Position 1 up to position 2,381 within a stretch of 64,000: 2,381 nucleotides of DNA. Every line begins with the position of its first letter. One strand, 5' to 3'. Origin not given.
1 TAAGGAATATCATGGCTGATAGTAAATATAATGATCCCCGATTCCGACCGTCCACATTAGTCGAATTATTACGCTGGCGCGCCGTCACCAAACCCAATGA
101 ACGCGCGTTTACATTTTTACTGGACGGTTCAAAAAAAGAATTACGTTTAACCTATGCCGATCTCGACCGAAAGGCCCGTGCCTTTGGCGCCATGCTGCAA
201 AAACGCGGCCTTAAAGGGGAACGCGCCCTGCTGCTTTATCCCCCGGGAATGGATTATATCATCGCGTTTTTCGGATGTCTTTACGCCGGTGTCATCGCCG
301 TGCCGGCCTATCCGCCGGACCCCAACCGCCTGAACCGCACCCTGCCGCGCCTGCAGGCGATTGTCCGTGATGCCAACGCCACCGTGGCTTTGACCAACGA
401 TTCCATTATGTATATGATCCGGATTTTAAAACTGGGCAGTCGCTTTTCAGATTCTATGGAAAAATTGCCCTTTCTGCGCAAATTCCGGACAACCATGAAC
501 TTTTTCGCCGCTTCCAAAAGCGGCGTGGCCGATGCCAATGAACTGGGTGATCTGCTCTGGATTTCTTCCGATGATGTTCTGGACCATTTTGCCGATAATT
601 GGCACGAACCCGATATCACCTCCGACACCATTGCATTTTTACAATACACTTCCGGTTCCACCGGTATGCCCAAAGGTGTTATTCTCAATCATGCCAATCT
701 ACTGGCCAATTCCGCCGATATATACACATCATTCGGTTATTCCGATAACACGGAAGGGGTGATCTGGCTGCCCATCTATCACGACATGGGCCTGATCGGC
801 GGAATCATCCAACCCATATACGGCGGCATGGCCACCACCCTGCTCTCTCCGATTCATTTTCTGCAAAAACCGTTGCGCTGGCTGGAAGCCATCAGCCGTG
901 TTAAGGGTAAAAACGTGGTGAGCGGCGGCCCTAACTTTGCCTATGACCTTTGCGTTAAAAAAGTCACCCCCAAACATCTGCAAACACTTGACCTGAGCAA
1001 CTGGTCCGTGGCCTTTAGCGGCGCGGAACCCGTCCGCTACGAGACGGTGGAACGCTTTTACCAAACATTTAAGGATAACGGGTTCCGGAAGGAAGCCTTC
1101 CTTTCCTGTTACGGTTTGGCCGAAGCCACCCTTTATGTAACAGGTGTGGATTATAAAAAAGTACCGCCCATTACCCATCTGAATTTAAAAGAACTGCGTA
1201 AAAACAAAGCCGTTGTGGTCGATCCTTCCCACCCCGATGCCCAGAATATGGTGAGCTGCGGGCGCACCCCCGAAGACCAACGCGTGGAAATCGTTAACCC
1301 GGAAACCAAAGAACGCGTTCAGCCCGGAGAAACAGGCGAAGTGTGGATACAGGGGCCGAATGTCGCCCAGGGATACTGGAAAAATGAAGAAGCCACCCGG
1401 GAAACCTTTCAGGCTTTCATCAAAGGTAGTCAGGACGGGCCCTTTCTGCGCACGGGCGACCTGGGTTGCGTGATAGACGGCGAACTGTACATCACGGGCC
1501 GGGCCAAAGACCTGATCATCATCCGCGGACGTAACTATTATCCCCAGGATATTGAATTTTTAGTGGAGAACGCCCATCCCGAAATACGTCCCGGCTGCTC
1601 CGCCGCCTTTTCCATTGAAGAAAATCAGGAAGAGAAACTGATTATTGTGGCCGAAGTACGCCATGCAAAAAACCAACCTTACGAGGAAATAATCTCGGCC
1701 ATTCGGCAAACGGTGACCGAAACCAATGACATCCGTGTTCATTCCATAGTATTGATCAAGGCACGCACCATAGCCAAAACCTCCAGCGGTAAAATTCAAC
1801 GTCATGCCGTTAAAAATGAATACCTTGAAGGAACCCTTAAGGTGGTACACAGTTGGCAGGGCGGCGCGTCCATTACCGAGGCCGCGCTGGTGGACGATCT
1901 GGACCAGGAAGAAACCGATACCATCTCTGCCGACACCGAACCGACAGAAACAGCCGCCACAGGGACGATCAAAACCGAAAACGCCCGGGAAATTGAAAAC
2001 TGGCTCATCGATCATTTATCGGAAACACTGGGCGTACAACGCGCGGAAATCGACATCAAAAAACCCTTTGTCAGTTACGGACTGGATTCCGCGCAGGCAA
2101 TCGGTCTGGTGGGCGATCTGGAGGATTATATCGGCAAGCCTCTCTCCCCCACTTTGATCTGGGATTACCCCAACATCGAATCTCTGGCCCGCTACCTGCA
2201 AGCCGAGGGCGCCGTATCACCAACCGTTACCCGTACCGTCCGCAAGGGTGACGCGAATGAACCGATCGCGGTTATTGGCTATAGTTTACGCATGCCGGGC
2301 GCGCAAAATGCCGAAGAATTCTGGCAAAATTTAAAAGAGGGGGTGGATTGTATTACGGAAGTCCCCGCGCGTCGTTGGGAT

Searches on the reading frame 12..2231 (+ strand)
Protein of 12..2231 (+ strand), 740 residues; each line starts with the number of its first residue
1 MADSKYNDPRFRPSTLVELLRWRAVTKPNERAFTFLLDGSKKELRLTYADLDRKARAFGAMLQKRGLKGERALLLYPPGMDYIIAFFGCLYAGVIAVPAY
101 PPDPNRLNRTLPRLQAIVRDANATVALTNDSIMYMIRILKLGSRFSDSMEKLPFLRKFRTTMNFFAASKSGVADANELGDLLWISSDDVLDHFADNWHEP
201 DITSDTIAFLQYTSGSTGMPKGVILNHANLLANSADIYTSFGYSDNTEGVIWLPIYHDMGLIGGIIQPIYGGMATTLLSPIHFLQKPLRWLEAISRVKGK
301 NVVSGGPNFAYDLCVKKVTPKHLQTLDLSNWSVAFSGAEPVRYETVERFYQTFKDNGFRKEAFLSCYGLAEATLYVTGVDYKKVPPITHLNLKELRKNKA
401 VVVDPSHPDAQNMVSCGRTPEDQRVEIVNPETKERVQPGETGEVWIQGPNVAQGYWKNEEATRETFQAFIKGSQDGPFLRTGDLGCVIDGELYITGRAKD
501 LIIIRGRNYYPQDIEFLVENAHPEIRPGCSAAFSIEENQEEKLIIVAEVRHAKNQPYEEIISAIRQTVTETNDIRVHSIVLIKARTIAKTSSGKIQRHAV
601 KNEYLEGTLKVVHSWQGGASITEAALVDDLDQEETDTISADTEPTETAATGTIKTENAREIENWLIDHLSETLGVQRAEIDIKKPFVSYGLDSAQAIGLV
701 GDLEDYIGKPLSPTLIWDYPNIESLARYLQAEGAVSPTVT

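Call 48: find_homologous_proteins(query=window:12-2231:+, max_evalue=1e-50)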
Query window:12-2231:+ (740 aa): 8000 proteins with E <= 1e-50 among 8000 candidates; the best 120 are listed.
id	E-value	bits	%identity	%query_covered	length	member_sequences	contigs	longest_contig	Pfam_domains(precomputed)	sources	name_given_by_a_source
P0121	2.0e-298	1009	59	99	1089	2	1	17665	PF00109.33,PF00550.32,PF00501.35,PF23024.2,PF02801.29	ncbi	-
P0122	3.1e-283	959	59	99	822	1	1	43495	PF00109.33,PF00550.32,PF00501.35,PF23024.2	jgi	-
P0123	2.3e-277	940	56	99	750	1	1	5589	PF00550.32,PF00501.35,PF23024.2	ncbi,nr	ncbi:MAG: AMP-binding protein, partial [Caldithrix sp.]|nr:AMP-binding protein [Caldithrix sp.]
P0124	1.5e-219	749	49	98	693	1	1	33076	PF00550.32,PF00501.35,PF24919.1,PF23024.2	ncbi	ncbi:MAG: AMP-binding protein [Candidatus Bipolaricaulia bacterium]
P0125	9.4e-218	743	47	98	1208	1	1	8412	PF00109.33,PF00550.32,PF00501.35,PF23024.2,PF02801.29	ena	-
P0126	4.1e-215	734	46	82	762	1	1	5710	PF00501.35,PF24919.1,PF23024.2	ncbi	ncbi:MAG: AMP-binding protein, partial [Pseudomonadota bacterium]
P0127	1.3e-214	732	47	98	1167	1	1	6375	PF00109.33,PF00550.32,PF00501.35,PF24919.1,PF23024.2,PF02801.29,PF23297.2,PF16197.12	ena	-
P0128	1.3e-213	729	49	97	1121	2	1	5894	PF00155.28,PF00550.32,PF00501.35,PF24919.1,PF23024.2,PF23297.2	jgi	jgi:8-amino-7-oxononanoate synthase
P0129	2.0e-213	728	47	99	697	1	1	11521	PF00550.32,PF00501.35,PF23024.2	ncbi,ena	-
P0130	1.1e-212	726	53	82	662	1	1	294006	PF00501.35,PF23024.2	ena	-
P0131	3.5e-211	721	48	99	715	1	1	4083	PF00550.32,PF00501.35,PF23024.2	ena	-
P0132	3.8e-211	721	46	99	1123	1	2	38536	PF00155.28,PF00550.32,PF00501.35,PF24919.1,PF23024.2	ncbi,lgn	-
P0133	8.8e-211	720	48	99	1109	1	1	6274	PF00109.33,PF00550.32,PF00108.30,PF00501.35,PF23024.2,PF02801.29,PF23297.2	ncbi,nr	ncbi:MAG: AMP-binding protein, partial [Symploca sp. SIO2E6]|nr:AMP-binding protein [Symploca sp. SI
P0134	3.3e-210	718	48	97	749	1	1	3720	PF00550.32,PF00501.35,PF24919.1,PF23024.2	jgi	-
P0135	6.4e-210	717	47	97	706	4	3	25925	PF00550.32,PF00501.35,PF24919.1,PF23024.2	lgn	-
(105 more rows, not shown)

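Call 49: find_encoding_contigs(protein=P0122, flank=10000, max_places=2)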
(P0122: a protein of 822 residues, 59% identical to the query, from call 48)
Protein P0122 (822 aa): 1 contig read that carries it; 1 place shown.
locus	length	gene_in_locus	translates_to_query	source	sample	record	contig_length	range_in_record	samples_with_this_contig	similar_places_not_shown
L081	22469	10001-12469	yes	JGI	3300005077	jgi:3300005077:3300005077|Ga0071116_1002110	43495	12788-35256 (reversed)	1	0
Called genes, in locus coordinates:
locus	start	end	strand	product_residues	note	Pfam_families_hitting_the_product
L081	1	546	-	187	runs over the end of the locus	PF08207:EFP_N, PF01132:EFP, PF09285:Elong-fact-P_C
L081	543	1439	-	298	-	-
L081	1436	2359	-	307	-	PF00850:Hist_deacetyl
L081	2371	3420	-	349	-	PF00710:Asparaginase, PF17763:Asparaginase_C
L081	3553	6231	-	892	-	PF01326:PPDK_N, PF00391:PEP-utilizers, PF02896:PEP-utilizers_C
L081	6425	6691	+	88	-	PF04023:FeoA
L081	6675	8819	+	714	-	PF01926:MMR_HSR1, PF02421:FeoB_N, PF07670:Gate, PF07664:FeoB_C, PF07670:Gate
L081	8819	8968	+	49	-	PF12669:FeoB_associated (weak)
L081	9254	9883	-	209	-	-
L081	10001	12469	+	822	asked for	PF00501:AMP-binding, PF23024:AMP-dom_DIP2-like, PF00550:PP-binding, PF00109:ketoacyl-synt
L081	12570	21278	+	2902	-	PF00109:ketoacyl-synt, PF02801:Ketoacyl-synt_C, PF16197:KAsynt_C_assoc, PF00698:Acyl_transf_1, PF21089:PKS_DH_N, PF23297:ACP_SdgA_C, PF00550:PP-binding, PF00668:Condensation, +3 more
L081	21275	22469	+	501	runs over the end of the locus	PF00109:ketoacyl-synt, PF00108:Thiolase_N (weak), PF02801:Ketoacyl-synt_C, PF16197:KAsynt_C_assoc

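Call 50: find_encoding_contigs(protein=P0121, flank=10000, max_places=2)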
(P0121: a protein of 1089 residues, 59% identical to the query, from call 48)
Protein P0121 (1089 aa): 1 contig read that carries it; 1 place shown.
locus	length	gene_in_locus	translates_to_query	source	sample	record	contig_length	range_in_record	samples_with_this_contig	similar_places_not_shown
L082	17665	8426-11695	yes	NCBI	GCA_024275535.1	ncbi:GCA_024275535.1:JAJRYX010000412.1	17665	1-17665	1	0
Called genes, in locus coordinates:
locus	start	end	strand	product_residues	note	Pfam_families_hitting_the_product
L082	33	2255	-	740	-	-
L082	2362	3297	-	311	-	PF09719:C_GCAxxG_C_C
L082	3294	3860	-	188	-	-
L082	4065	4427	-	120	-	PF07883:Cupin_2 (weak)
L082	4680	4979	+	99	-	PF04023:FeoA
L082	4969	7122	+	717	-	PF01926:MMR_HSR1, PF02421:FeoB_N, PF07670:Gate, PF07664:FeoB_C, PF07670:Gate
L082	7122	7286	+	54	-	-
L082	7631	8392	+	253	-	PF12833:HTH_18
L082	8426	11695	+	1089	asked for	PF00501:AMP-binding, PF23024:AMP-dom_DIP2-like, PF00550:PP-binding, PF00109:ketoacyl-synt, PF02801:Ketoacyl-synt_C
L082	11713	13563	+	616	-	PF16197:KAsynt_C_assoc, PF22621:CurL-like_PKS_C, PF00698:Acyl_transf_1, PF21089:PKS_DH_N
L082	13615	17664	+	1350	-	?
